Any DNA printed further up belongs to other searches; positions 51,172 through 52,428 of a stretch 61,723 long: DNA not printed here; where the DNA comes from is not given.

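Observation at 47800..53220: AT-rich accessory operon: U32-like protein, three QueG/RdhA-type Fe-S paralogues and a cupin, facing an AraC regulator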

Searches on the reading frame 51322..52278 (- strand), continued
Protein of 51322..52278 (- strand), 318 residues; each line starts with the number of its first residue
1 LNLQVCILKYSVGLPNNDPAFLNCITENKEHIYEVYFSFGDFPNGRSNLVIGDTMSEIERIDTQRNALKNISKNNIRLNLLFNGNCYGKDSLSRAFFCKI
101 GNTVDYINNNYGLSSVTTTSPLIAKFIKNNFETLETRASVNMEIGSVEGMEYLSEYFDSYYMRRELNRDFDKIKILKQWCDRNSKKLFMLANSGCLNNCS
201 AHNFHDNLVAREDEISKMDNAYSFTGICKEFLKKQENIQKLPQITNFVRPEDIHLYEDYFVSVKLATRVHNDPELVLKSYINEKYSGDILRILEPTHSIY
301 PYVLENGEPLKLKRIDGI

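Call 28: find_related_loci(query=A1, collection=genome_contigs, flank=10000)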
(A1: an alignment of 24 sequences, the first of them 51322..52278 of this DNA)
Query A1 (318 aa) in genome_contigs; peptide patterns used: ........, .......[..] (x = any residue, [..] = any of these).
296 stretches matched a pattern; 251 encode a relative of the query (tblastn E <= 1e-3); the best 80 are kept; 80 distinct loci.
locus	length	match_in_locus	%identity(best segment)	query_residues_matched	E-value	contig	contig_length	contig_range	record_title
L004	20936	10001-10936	76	4-315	2e-161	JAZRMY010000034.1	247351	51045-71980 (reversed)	MAG: Acutalibacteraceae bacterium isolate T1900045417_YK20190107.MAGScoT_cleanbin_000007 SGB_7030_k141_52224, whole geno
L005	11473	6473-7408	75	5-316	1e-160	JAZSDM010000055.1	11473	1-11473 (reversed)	MAG: Acutalibacteraceae bacterium isolate T1900044598_TS20190064.MAGScoT_cleanbin_000011 SGB_674_k141_698287, whole geno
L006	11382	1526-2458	72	5-315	2e-149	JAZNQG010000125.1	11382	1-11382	MAG: Clostridia bacterium isolate T1900044827_TS20190293.MAGScoT_cleanbin_000007 SGB_2879_k141_827275, whole genome shot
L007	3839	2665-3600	71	4-315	4e-153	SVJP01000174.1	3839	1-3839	MAG: Oscillospiraceae bacterium isolate SIG438 NODE_321303_length_3839_cov_1.463631, whole genome shotgun sequence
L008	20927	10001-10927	67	8-316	3e-145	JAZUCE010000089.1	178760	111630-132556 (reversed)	MAG: Faecalimonas sp. isolate T1900045314_YK20190003.MAGScoT_cleanbin_000053 SGB_6275_k141_1231133, whole genome shotgun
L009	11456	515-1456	68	3-316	9e-145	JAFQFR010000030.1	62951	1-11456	MAG: Clostridia bacterium isolate RGIG1777 Goat_Cecum-4__c441216, whole genome shotgun sequence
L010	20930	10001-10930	67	5-315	3e-144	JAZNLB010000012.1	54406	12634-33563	MAG: Clostridia bacterium isolate T1900044672_TS20190138.MAGScoT_cleanbin_000002 SGB_1595_k141_3505782, whole genome sho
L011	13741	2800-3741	67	4-317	1e-143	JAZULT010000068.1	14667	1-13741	MAG: Clostridia bacterium isolate T1900044904_TS20190370.MAGScoT_cleanbin_000021 SGB_3304_k141_1866600, whole genome sho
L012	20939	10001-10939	67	4-316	1e-143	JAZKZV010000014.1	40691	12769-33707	MAG: Clostridia bacterium isolate T1900045085_TC20190079.MAGScoT_cleanbin_000001 SGB_4676_k141_3394, whole genome shotgu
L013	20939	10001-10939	66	4-316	3e-143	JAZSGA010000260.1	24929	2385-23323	MAG: Eubacteriales bacterium isolate T1900044579_TS20190045.MAGScoT_cleanbin_000039 SGB_552_k141_640031, whole genome sh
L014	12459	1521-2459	68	3-316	2e-142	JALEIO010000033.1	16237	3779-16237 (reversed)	MAG: Oscillospiraceae bacterium isolate SUG37 k141_30404, whole genome shotgun sequence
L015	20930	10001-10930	67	7-316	4e-141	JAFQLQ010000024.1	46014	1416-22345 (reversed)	MAG: Clostridia bacterium isolate RGIG1932 Goat_Cecum.Co__c1464143, whole genome shotgun sequence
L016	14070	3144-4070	67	8-316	3e-141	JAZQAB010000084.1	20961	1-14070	MAG: Clostridia bacterium isolate T1900044643_TS20190109.MAGScoT_cleanbin_000032 SGB_1304_k141_1065534, whole genome sho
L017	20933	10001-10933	64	6-316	2e-140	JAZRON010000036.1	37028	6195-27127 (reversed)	MAG: Faecalimonas sp. isolate T1900045392_YK20190082.MAGScoT_cleanbin_000014 SGB_6936_k141_4923065, whole genome shotgun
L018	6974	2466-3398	67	6-316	4e-140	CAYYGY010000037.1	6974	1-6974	MAG TPA_asm: uncultured Eubacteriales bacterium isolate SRP315200_co1_236 genome assembly, contig: NODE_26039_length_697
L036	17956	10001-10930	62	7-316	5e-135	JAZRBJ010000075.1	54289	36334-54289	MAG: Faecousia sp. isolate T1900045129_TC20190123.MAGScoT_cleanbin_000018 SGB_4874_k141_2440712, whole genome shotgun se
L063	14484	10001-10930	58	7-316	4e-119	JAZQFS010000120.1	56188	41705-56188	MAG: Eubacteriales bacterium isolate T1900044632_TS20190098.MAGScoT_cleanbin_000021 SGB_1068_k141_2291047, whole genome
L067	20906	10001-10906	61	8-306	3e-117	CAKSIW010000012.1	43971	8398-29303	MAG: uncultured Clostridia bacterium isolate REFINED_METABAT215_TOP10_CONTIGS_1500_ASSEMBLY_K77_MERGED__Hadza_PheChl_Fib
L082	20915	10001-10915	58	5-308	7e-112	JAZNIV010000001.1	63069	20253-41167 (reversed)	MAG: Clostridia bacterium isolate T1900044683_TS20190149.MAGScoT_cleanbin_000009 SGB_1703_k141_1298886, whole genome sho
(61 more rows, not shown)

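Call 33: search_protein_families(library=pfam, proteins=[L001:12215-13840:+, L082:11022-12005:+, L067:13470-13991:+, L001:2975-4075:+, L063:3066-5036:+, L015:6674-8008:+, L036:12050-14044:+, L006:7351-8358:-], max_evalue=0.001)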
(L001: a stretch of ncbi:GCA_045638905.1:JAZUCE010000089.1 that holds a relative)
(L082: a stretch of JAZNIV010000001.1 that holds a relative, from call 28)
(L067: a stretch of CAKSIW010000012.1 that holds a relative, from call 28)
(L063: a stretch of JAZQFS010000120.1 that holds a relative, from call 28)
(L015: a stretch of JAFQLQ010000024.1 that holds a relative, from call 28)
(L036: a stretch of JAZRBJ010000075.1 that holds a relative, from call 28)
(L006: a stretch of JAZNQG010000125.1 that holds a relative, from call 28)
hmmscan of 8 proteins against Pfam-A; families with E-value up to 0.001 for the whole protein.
L001:12215-13840:+ (541 aa): 3 families
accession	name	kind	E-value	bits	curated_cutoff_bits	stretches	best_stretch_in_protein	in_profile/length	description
PF18952.6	DUF5696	-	4.6e-52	177.8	25.6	1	126-539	206-603/612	Family of unknown function (DUF5696)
PF19773.5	DUF6259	-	4.8e-10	39.5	28.7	1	129-422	14-295/300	Domain of unknown function (DUF6259)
PF12905.13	Glyco_hydro_101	-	3.5e-08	33.6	25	1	199-291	43-133/272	Endo-alpha-N-acetylgalactosaminidase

L082:11022-12005:+ (327 aa): 3 families
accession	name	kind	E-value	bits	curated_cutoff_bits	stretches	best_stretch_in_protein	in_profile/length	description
PF04055.27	Radical_SAM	-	1.6e-17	64.6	29.5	1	7-161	2-160/166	Radical SAM superfamily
PF13186.11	SPASM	-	5.3e-13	49.5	21.5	1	216-297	1-67/67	Iron-sulfur cluster-binding domain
PF13353.11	Fer4_12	-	1.2e-06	29.3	22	1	10-119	13-122/137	4Fe-4S single cluster domain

L067:13470-13991:+ (173 aa): 1 family
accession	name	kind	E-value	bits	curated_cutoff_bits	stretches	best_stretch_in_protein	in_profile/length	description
PF10688.14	Imp-YgjV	-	1.7e-26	93.4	23.5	1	4-160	2-153/159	Bacterial inner membrane protein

L001:2975-4075:+ (366 aa): 3 families
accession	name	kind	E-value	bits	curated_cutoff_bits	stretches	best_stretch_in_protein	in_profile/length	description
PF01408.29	GFO_IDH_MocA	-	1.6e-15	58.3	24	1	2-129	1-115/120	Oxidoreductase family, NAD-binding Rossmann fold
PF22725.1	GFO_IDH_MocA_C3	-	1.1e-10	42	27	1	145-267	4-108/124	GFO/IDH/MocA C-terminal domain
PF02894.22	GFO_IDH_MocA_C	-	1.1e-06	29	22.9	1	186-267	23-107/218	Oxidoreductase family, C-terminal alpha/beta domain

L063:3066-5036:+ (656 aa): 2 families
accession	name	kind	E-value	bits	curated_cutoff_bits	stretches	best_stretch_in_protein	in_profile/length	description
PF02901.20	PFL-like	-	2e-85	288.2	24.3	1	60-510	124-639/647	Pyruvate formate lyase-like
PF01228.26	Gly_radical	-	3.9e-19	69.6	22.2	1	547-638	14-106/106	Glycine radical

L015:6674-8008:+ (444 aa): 6 families
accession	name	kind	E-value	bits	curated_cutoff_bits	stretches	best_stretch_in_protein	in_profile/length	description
PF12831.13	FAD_oxidored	-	4.4e-116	389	27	1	25-437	2-416/416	FAD dependent oxidoreductase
PF13450.12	NAD_binding_8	-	6.4e-10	39.6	21.9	1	27-97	1-62/68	NAD(P)-binding Rossmann-like domain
PF00890.30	FAD_binding_2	-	2.4e-06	27.4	20.4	1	25-61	2-38/414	FAD binding domain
PF01266.30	DAO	-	3.4e-06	27.3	27.9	1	25-64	2-42/353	FAD dependent oxidoreductase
PF01946.23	Thi4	-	0.00029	20.6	26.2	1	15-61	10-57/235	Thi4 family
PF01134.28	GIDA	-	0.00077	19.1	22.1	0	26-58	3-36/391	Glucose inhibited division protein A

L036:12050-14044:+ (664 aa): 0 families

L006:7351-8358:- (335 aa): 2 families
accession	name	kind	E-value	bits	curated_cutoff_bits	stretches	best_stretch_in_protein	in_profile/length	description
PF13472.12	Lipase_GDSL_2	-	3.2e-11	44.5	32.9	1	152-318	2-175/178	GDSL-like Lipase/Acylhydrolase family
PF00657.28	Lipase_GDSL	-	7.2e-05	23.5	23.6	1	149-319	1-201/208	GDSL-like Lipase/Acylhydrolase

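Call 41: search_solved_structures(query=A3, max_evalue=10, show_alignments=2)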
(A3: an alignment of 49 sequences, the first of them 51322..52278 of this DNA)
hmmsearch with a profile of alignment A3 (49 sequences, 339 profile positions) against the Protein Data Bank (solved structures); distinct sequences matched with E-value up to 10: 1.
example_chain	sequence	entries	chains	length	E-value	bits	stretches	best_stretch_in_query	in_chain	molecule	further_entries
5d88_A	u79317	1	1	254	0.0028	19.9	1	60-171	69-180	Predicted protease of the collagenase family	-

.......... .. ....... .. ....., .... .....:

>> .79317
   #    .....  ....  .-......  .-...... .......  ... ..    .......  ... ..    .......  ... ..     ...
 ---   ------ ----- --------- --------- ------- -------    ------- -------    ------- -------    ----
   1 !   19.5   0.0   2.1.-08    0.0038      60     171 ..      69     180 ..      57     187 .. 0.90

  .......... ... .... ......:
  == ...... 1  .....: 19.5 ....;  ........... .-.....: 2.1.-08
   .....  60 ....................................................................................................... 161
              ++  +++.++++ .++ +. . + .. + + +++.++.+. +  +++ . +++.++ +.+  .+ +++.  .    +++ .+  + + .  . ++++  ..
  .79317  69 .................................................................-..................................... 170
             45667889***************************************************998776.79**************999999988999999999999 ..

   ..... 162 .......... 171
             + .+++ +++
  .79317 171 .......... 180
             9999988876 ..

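Call 54: search_solved_structures(query=L001:12215-13840:+, max_evalue=1, show_alignments=0)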
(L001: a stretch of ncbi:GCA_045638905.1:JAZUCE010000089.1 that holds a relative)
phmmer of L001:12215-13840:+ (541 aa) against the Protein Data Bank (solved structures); distinct sequences matched with E-value up to 1: 19.
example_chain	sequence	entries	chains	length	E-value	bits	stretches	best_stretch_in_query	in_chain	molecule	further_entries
5wzn_A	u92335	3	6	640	5.2e-14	55.6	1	128-421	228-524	Alpha-N-acetylgalactosaminidase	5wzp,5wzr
5wzq_A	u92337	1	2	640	2.2e-13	53.5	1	128-421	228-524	Alpha-N-acetylgalactosaminidase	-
8rzg_A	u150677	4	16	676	2.2e-06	30.4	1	125-323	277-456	Conserved hypothetical periplasmic protein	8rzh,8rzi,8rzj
8rzk_A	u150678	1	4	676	2.3e-06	30.4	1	125-323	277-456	Conserved hypothetical periplasmic protein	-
5opq_A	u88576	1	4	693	2.4e-06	30.3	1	125-323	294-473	3,6-anhydro-D-galactosidase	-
8a19_A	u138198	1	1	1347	0.00013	24.6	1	198-295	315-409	L1E4v1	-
8a1a_A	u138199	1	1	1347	0.00013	24.6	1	198-295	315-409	L1F11v1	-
6qep_A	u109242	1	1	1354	0.00013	24.6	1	198-295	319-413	PEGA domain-containing protein,EngBF-DARPin Fusion 4b H14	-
6qfk_A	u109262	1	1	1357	0.00013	24.6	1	198-295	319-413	PEGA domain-containing protein,PEGA domain-containing protein,EngBF DARPin fusion G10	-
6qev_B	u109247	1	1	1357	0.00013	24.6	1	198-295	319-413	PEGA domain-containing protein,PEGA domain-containing protein,EngBF DARPin fusion B6 compl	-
6sh9_B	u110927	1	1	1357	0.00013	24.6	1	198-295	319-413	Endo-alpha-N-acetylgalactosaminidase,DARPin 4b D12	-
6qfo_A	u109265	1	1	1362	0.00013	24.6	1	198-295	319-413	PEGA domain-containing protein,PEGA domain-containing protein,EngBF DARPin fusion 9b 3G124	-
2zxq_A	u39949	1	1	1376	0.00013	24.6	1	198-295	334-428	Endo-alpha-N-acetylgalactosaminidase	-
5a55_A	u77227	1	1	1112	0.0019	20.7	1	199-295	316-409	ENDO-ALPHA-N-ACETYLGALACTOSAMINIDASE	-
5a57_A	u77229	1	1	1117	0.0019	20.7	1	199-295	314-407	ENDO-ALPHA-N-ACETYLGALACTOSAMINIDASE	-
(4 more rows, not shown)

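Call 55: search_protein_families(library=ncbifam, proteins=[L001:12215-13840:+, L082:11022-12005:+, L067:13470-13991:+, L001:4819-7032:+, L001:2975-4075:+], max_evalue=0.001)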
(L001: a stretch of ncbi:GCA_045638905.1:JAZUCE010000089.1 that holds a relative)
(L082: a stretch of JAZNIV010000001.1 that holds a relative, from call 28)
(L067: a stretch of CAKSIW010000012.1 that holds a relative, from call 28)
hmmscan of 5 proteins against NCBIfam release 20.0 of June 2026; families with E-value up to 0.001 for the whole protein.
L001:12215-13840:+ (541 aa): 1 family
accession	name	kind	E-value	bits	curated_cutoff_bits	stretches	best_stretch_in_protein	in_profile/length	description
NF040533.1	endo_SpGH101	exception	1.8e-05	22.1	2900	1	199-295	897-990/1962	SpGH101 family endo-alpha-N-acetylgalactosaminidase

L082:11022-12005:+ (327 aa): 64 families (the best 25 are shown)
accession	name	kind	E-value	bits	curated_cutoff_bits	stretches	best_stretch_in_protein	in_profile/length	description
TIGR04317.1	W_rSAM_matur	equivalog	1.1e-77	261.6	380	1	2-327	4-349/349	tungsten cofactor oxidoreductase radical SAM maturase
TIGR04311.1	rSAM_Geo_metal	subfamily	4.3e-56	190.8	400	2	3-194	4-201/423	radical SAM/SPASM family putative metalloenzyme maturase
TIGR04133.1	rSAM_w_lipo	hypoth_equivalog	8e-18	64.5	425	1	2-140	24-163/350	TIGR04133 family radical SAM/SPASM protein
TIGR02666.1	moaA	equivalog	2.6e-17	62.8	284.05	1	2-177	10-187/336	GTP 3',8-cyclase MoaA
TIGR02668.1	moaA_archaeal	equivalog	5.1e-17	61.8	325.25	1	3-147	11-154/303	GTP 3',8-cyclase MoaA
NF001199.0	PRK00164.2-1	equivalog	6.1e-17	61.7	231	1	3-159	13-167/308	GTP 3',8-cyclase MoaA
TIGR04545.1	rSAM_ahbD_hemeb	equivalog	9.1e-17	61.5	500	1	7-183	5-178/339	heme b synthase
TIGR04321.1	spiroSPASM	subfamily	1.7e-16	60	250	1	5-298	234-504/510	spiro-SPASM protein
NF045646.2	rSAM_Se_TrsS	equivalog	1.2e-15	57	490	1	6-151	90-236/441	radical SAM (seleno)protein TrsS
TIGR04051.1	rSAM_NirJ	equivalog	2e-15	56.6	515.45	1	9-181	9-177/354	heme d1 biosynthesis radical SAM protein NirJ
TIGR02109.1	PQQ_syn_pqqE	equivalog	2.3e-15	56.4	381.35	1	4-180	9-182/358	pyrroloquinoline quinone biosynthesis protein PqqE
TIGR04546.1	rSAM_ahbC_deAc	equivalog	4.4e-15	55.4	650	1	8-163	45-196/390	12,18-didecarboxysiroheme deacetylase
NF045574.1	sacti_mat_StsB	exception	5.3e-15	55.2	625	1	3-179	97-268/466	StsB family radical SAM/SPASM domain sactipeptide maturase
TIGR04347.1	pseudo_SAM_Halo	equivalog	5.8e-15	55.4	525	1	7-163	43-195/390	TIGR04347 family pseudo-SAM/SPASM protein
TIGR04055.1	rSAM_NirJ2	equivalog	6.3e-15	55.5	500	1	8-183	6-177/326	putative heme d1 biosynthesis radical SAM protein NirJ2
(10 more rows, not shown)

L067:13470-13991:+ (173 aa): 0 families

L001:4819-7032:+ (737 aa): 12 families
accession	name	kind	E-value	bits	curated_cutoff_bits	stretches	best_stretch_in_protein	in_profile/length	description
TIGR01774.1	PFL2-3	subfamily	2.8e-81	273.9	678.2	2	307-732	339-781/786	formate C-acetyltransferase/glycerol dehydratase family glycyl radical enzyme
NF007437.0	PRK09983.1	equivalog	6.9e-64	216.2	1109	2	308-732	330-760/765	formate C-acetyltransferase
NF048009.1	SfplDhtHpfGKleb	equivalog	1.2e-60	205.6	1000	2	307-732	367-819/824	(2S)-3-sulfopropanediol dehydratase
NF043068.1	glycl_HYPD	equivalog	4.7e-60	203.5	1100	2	308-733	340-780/784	trans-4-hydroxy-L-proline dehydratase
NF048011.1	SfplDhtHpsGDes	equivalog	3.9e-57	194.1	1000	2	308-732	371-816/821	(2S)-3-sulfopropanediol dehydratase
TIGR04394.1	choline_CutC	equivalog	2.1e-40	139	1050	1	181-732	194-783/789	choline trimethylamine-lyase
NF033715.1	glycyl_HPDL_Lrg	equivalog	4.3e-33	114.2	1150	3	549-731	713-895/901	4-hydroxyphenylacetate decarboxylase large subunit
NF033718.1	indole_decarb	equivalog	2e-32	112.3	1100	2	543-730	675-861/868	indoleacetate decarboxylase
TIGR01255.1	pyr_form_ly_1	equivalog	7e-23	81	994.2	1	498-733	508-739/744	formate C-acetyltransferase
NF038360.1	rad_fix_GrcA3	exception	1.1e-12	47.8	158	1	663-732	3-72/78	autonomous glycyl radical cofactor GrcA3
NF008341.1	PRK11127.1-1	equivalog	4e-09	36.3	145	1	679-732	21-74/80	autonomous glycyl radical cofactor GrcA2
TIGR04365.1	spare_glycyl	equivalog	6.1e-09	36.2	170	1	678-732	66-120/126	autonomous glycyl radical cofactor GrcA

L001:2975-4075:+ (366 aa): 5 families
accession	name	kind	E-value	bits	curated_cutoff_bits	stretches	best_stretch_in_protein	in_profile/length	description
NF040723.1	UDP-GlcNAcDh_Arch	equivalog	1.1e-11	44.8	450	1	2-159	1-143/302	UDP-N-acetylglucosamine 3-dehydrogenase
TIGR04380.1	myo_inos_iolG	equivalog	1.3e-10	40.7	355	1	52-161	39-149/330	inositol 2-dehydrogenase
NF041392.1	XylDh_Gfo6_Halo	equivalog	3.5e-08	32.6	350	1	65-254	71-246/350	D-xylose 1-dehydrogenase Gfo6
NF052479.1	LevoglcsnDh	equivalog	3e-06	26.2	650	1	63-155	60-152/386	levoglucosan dehydrogenase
NF008607.0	PRK11579.1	subfamily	0.00021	20.4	330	0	54-262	41-228/346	oxidoreductase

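Call 56: find_encoding_contigs(protein=P0241, flank=8000, max_places=3)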
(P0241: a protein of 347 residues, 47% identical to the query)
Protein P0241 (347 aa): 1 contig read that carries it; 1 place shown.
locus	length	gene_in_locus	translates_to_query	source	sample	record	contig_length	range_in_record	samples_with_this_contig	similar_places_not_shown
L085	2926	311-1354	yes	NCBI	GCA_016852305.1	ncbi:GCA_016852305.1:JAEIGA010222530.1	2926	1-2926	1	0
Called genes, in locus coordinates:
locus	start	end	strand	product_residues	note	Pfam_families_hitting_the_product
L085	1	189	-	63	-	?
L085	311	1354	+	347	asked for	-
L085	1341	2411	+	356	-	-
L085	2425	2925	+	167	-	?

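Call 57: find_encoding_contigs(protein=P0299, flank=8000, max_places=3)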
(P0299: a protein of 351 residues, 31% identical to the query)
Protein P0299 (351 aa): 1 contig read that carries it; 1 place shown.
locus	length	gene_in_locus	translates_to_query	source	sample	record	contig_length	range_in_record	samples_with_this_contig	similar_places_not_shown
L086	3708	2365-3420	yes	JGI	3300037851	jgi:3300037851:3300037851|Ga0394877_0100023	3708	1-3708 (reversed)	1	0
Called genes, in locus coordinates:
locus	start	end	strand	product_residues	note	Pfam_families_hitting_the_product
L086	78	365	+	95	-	-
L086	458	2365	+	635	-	PF02624:YcaO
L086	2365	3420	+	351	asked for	-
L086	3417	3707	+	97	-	?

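Call 59: find_encoding_contigs(protein=P0252, flank=8000, max_places=3)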
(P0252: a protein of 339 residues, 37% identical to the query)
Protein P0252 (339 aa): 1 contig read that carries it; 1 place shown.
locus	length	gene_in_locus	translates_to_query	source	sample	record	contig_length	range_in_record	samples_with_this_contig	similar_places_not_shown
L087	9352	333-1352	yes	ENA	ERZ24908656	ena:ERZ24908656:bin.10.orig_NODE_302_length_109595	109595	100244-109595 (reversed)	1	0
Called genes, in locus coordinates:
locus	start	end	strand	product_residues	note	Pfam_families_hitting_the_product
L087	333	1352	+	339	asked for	-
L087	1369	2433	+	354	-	-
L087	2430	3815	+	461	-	PF00037:Fer4 (weak)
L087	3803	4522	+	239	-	-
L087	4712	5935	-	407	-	PF08448:PAS_4, PF13426:PAS_9 (faint), PF08447:PAS_3 (faint), PF00989:PAS (weak), PF08448:PAS_4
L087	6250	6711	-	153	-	-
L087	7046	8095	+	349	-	PF01208:URO-D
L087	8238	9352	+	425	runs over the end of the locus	-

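Call 60: find_encoding_contigs(protein=P0342, flank=8000, max_places=3)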
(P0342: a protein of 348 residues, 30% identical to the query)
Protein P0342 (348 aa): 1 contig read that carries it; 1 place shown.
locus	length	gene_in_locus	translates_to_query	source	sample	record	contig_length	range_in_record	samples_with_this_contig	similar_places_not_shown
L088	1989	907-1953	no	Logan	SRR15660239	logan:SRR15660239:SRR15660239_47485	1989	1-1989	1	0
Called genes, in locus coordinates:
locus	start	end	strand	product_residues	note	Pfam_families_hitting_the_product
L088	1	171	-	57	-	?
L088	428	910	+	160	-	-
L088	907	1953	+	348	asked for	-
